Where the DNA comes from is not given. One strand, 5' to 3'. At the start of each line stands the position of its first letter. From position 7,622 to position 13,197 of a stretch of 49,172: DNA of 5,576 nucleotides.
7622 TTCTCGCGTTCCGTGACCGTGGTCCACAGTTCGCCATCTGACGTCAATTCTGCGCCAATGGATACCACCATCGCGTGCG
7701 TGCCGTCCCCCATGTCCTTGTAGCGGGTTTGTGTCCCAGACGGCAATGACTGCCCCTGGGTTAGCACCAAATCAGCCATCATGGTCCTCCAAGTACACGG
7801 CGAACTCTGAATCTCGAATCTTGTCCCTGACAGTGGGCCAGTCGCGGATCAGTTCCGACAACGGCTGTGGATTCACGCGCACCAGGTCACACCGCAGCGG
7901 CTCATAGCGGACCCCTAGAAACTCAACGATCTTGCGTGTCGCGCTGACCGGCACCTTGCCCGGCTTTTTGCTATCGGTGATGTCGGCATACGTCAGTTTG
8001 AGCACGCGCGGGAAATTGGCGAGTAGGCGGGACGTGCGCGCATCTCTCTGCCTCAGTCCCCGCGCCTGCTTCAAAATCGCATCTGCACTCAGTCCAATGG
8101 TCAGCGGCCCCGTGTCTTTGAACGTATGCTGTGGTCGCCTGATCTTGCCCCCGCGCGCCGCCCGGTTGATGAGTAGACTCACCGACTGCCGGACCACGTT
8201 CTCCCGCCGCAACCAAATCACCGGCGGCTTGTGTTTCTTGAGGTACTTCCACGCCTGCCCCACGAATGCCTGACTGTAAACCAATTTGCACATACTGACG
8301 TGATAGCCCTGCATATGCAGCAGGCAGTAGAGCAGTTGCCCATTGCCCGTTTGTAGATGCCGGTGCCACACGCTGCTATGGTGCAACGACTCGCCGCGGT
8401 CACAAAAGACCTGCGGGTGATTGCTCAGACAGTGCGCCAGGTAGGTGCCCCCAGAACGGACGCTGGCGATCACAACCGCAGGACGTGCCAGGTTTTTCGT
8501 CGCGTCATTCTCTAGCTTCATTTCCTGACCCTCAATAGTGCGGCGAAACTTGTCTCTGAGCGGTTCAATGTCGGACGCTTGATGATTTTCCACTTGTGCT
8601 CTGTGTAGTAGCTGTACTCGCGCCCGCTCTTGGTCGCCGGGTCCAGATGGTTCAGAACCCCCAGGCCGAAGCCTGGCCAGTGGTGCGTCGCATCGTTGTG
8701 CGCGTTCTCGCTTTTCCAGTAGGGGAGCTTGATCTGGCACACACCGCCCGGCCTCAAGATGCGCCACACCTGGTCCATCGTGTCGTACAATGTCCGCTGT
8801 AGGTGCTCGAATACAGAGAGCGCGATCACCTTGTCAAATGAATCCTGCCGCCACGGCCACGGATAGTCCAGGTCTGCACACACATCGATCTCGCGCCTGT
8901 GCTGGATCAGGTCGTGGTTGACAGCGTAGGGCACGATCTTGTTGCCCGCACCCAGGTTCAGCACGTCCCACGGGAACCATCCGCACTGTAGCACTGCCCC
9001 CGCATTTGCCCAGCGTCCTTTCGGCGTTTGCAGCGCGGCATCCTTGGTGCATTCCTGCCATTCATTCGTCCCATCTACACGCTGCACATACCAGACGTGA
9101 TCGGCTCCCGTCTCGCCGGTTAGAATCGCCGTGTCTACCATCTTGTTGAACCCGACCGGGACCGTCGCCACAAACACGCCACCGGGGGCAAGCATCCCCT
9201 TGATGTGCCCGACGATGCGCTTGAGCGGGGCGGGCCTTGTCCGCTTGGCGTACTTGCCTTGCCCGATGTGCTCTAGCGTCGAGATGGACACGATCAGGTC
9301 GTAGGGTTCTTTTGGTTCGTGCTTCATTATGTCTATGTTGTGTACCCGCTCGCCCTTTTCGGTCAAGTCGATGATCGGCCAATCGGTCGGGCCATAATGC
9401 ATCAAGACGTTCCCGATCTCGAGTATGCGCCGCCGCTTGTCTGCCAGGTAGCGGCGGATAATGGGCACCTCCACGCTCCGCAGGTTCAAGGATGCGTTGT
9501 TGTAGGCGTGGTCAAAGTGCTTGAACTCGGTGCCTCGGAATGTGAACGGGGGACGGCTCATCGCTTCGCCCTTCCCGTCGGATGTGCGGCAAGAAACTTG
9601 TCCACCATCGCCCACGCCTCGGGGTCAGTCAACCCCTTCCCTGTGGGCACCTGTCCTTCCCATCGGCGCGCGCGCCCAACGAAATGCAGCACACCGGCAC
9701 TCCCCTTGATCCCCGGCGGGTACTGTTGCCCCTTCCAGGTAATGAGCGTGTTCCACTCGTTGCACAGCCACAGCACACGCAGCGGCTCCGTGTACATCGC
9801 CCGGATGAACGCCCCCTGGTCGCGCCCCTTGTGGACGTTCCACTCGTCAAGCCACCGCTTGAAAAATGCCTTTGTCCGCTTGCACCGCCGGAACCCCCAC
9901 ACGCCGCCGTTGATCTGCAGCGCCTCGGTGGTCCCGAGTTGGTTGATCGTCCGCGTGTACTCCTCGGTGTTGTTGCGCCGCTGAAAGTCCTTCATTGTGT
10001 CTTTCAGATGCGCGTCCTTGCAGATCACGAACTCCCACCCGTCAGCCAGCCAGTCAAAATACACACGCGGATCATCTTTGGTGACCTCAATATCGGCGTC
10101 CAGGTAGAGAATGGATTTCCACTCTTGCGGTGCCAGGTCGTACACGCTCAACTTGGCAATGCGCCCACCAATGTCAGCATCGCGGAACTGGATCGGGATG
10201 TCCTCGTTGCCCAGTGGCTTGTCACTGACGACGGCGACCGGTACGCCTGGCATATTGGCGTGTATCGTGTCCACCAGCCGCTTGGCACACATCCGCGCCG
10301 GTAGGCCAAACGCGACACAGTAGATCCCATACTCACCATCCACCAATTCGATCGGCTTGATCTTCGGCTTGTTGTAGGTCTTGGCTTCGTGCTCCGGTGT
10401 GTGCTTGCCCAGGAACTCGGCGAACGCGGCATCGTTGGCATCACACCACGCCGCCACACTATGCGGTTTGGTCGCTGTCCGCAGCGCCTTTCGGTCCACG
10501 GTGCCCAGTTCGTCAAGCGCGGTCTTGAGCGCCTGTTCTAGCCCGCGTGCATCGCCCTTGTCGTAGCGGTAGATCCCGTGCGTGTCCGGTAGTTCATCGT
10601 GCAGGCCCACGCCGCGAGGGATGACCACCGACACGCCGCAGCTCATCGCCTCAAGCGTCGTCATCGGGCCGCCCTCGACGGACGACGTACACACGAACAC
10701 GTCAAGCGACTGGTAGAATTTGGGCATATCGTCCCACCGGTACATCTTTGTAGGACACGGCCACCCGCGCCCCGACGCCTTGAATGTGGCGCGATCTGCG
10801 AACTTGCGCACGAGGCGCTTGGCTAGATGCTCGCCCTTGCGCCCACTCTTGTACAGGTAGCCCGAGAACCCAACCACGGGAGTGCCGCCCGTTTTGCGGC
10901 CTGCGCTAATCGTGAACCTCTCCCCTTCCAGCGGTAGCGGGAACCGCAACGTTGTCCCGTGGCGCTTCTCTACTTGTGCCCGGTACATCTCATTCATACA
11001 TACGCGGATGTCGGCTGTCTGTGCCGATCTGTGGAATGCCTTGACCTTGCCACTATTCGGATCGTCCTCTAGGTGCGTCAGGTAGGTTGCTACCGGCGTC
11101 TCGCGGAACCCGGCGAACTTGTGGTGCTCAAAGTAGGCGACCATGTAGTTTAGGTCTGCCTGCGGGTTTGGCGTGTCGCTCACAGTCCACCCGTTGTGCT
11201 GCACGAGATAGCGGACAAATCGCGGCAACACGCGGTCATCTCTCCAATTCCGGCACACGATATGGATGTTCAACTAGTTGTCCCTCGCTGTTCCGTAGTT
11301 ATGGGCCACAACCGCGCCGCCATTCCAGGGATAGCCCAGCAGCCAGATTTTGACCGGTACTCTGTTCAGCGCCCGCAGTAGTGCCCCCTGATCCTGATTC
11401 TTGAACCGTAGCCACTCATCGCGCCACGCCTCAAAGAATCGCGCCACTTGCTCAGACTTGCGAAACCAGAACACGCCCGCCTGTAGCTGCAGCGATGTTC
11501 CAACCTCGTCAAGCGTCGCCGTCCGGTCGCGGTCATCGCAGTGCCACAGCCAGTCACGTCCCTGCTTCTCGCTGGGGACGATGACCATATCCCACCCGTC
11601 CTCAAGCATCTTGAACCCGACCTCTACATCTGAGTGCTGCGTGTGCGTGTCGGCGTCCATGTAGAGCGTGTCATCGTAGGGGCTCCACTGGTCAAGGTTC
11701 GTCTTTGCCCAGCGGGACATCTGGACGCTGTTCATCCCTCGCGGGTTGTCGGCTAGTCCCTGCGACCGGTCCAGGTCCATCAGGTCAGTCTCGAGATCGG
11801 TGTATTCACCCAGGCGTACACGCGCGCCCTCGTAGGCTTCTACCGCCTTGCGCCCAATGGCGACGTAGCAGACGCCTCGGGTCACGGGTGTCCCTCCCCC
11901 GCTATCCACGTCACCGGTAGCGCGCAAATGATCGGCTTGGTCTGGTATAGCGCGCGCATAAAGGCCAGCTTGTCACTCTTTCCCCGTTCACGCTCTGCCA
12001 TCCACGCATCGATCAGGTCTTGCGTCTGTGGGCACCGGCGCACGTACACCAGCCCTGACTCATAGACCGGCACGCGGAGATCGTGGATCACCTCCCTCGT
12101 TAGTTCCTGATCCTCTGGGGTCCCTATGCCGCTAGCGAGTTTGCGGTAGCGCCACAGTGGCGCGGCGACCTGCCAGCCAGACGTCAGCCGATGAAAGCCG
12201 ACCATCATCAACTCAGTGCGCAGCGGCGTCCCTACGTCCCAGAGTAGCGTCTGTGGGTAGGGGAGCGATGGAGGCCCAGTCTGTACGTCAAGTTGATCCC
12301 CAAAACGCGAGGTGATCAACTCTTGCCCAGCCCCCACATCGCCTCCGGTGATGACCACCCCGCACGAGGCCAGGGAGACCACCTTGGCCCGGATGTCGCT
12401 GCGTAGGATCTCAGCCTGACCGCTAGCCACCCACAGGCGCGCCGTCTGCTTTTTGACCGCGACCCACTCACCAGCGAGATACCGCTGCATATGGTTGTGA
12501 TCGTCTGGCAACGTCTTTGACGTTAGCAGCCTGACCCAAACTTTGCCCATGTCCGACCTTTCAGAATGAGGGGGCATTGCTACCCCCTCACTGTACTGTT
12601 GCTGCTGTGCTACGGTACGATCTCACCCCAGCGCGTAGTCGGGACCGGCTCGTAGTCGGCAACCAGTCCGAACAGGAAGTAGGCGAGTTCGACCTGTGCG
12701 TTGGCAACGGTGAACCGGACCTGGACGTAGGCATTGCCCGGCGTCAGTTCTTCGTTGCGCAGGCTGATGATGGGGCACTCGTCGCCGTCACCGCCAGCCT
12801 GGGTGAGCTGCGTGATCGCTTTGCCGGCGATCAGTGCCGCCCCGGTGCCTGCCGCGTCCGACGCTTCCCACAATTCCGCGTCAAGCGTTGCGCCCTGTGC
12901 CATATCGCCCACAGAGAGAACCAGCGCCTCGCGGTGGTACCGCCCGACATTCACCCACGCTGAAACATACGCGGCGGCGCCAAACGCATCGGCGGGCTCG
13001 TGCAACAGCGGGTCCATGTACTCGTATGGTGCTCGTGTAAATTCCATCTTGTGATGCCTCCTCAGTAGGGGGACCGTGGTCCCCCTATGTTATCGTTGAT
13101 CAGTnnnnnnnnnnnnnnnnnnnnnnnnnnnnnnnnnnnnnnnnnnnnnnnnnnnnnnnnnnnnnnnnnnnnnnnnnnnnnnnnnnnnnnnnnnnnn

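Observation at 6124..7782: A ~33-aa module present five times in four late proteins, including a 74-aa protein that is nothing but two copies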

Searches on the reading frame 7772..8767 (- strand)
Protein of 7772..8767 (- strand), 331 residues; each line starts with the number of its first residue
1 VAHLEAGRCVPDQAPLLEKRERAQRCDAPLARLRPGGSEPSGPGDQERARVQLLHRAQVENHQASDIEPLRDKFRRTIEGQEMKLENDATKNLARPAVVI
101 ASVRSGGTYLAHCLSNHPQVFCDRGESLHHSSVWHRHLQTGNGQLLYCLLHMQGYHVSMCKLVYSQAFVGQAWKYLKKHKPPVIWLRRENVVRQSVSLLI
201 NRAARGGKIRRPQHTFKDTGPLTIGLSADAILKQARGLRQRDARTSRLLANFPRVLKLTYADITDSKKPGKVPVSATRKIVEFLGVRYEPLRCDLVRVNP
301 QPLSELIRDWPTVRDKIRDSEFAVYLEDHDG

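Call 5: search_protein_families(library=pfam, proteins=[window:7772-8767:-], max_evalue=0.1)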
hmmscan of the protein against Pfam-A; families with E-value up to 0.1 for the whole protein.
window:7772-8767:- (331 aa): 1 family
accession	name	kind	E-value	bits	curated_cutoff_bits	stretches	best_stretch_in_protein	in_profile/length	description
PF13469.12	Sulfotransfer_3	-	0.00086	20.1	27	1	96-186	1-104/216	Sulfotransferase family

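Call 6: search_protein_families(library=phrogs, proteins=[window:7772-8767:-], max_evalue=0.1)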
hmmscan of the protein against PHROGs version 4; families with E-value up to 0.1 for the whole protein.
window:7772-8767:- (331 aa): 0 families

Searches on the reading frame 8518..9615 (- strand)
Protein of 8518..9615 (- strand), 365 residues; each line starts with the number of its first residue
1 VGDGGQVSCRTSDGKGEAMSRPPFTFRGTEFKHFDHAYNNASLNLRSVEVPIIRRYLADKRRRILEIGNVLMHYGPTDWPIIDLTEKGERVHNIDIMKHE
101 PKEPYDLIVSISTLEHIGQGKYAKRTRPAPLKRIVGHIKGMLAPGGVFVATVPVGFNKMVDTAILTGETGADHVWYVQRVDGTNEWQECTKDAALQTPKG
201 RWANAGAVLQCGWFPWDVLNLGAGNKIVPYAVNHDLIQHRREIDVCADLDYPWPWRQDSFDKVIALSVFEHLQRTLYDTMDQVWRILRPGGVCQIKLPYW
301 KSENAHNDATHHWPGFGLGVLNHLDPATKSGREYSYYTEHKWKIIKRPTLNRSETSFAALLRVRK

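Call 5: search_protein_families(library=pfam, proteins=[window:8518-9615:-], max_evalue=0.1)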
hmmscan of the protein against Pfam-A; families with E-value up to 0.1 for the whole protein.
window:8518-9615:- (365 aa): 7 families
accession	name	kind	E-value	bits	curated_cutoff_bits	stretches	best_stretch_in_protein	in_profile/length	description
PF08242.18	Methyltransf_12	-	2.2e-11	44.8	30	2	241-293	51-98/98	Methyltransferase domain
PF08241.18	Methyltransf_11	-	2.1e-09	38.3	21.2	1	245-293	47-93/95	Methyltransferase domain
PF13489.12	Methyltransf_23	-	1.1e-08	35.4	27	2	98-153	75-119/164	Methyltransferase domain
PF13649.12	Methyltransf_25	-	1.8e-05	25.8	27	1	246-291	52-97/97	Methyltransferase domain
PF03269.20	DUF268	-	6.1e-05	23.4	25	1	101-158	59-116/176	Caenorhabditis protein of unknown function, DUF268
PF02353.26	CMAS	-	7.2e-05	22.7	27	0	257-296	125-165/273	Mycolic acid cyclopropane synthetase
PF13847.12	Methyltransf_31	-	0.00045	20.4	27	0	254-303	67-117/145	Methyltransferase domain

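Call 6: search_protein_families(library=phrogs, proteins=[window:8518-9615:-], max_evalue=0.1)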
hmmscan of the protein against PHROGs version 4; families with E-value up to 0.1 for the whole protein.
window:8518-9615:- (365 aa): 3 families
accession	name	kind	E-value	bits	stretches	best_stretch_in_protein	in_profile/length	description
phrog_6636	-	other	1.5e-08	35.3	1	217-312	35-126/177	methyltransferase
phrog_22502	-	other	0.00043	21.1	1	248-302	129-180/276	methyltransferase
phrog_4752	-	other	0.0037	17.6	0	95-157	108-165/241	tRNA methyltransferase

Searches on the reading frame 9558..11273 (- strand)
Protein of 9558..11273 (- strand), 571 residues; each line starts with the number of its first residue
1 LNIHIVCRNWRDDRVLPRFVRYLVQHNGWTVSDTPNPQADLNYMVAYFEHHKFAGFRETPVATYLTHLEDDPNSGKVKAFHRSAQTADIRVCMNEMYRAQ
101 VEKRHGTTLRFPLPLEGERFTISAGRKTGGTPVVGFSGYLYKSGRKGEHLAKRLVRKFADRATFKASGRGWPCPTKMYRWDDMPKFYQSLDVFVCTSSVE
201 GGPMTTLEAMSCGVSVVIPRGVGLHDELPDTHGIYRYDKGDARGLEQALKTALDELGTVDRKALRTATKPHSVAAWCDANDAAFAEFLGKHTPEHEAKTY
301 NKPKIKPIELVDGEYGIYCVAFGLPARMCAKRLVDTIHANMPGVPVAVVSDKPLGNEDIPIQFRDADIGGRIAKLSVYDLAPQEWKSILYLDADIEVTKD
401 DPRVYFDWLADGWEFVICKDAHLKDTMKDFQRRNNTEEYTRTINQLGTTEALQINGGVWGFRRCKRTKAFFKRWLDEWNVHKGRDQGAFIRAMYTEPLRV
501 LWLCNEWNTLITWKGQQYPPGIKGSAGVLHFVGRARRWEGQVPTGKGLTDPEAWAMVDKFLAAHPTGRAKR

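Call 5: search_protein_families(library=pfam, proteins=[window:9558-11273:-], max_evalue=0.1)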
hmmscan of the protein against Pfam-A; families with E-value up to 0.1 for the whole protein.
window:9558-11273:- (571 aa): 6 families
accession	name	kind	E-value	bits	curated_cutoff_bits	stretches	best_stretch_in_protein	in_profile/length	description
PF13692.12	Glyco_trans_1_4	-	3.8e-10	40.6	27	1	179-254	67-141/142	Glycosyl transferases group 1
PF00534.26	Glycos_transf_1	-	1e-09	38.6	26.4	1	180-253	83-156/172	Glycosyl transferases group 1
PF13524.12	Glyco_trans_1_2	-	0.00027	21.3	25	1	153-274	4-136/144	Glycosyl transferase-like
PF03407.22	Nucleotid_trans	-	0.00081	19.9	22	1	388-493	69-152/208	Nucleotide-diphospho-sugar transferase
PF01501.26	Glyco_transf_8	-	0.0039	17.2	24.3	1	374-539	89-250/253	Glycosyl transferase family 8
PF20706.3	GT4-conflict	-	0.042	13.3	26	1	188-231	280-323/385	Family 4 Glycosyltransferase in conflict systems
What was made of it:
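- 7772..11273 (-): Glycan-modification island directly upstream of A. It holds a two-domain glycosyltransferase (9558-11273), a methyltransferase (8518-9615) and a weak sulfotransferase-like gene (7772-8767 as an ORF; 249 aa as called in public contigs). The stop of the last gene overlaps the start of A. Pfam hits: call 5.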

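Call 6: search_protein_families(library=phrogs, proteins=[window:9558-11273:-], max_evalue=0.1)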
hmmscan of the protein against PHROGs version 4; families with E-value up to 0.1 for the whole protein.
window:9558-11273:- (571 aa): 2 families
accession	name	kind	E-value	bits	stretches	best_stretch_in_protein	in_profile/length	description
phrog_2170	-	moron, auxiliary metabolic gene and host takeover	3.7e-08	33.8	1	181-241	246-306/374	glycosyltransferase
phrog_4356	-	moron, auxiliary metabolic gene and host takeover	0.0019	18.5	1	142-223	144-227/307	glycosyltransferase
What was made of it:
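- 7772..11273 (-): PHROG hits: call 6.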

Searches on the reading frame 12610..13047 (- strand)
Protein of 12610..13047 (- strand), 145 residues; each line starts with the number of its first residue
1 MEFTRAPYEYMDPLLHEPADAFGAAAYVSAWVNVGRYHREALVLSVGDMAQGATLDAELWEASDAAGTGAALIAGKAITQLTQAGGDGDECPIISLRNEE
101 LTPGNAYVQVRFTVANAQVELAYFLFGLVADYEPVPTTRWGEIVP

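Call 9: search_protein_families(library=phrogs, proteins=[window:12610-13047:-], max_evalue=0.01)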
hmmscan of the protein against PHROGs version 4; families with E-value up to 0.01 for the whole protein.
window:12610-13047:- (145 aa): 1 family
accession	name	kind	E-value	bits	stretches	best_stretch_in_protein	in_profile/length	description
phrog_28483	-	unknown function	3.5e-22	80.2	1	20-134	21-137/150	-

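Call 10: search_protein_families(library=pfam, proteins=[window:12610-13047:-], max_evalue=0.01)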
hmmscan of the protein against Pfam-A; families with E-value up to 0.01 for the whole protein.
window:12610-13047:- (145 aa): 0 families
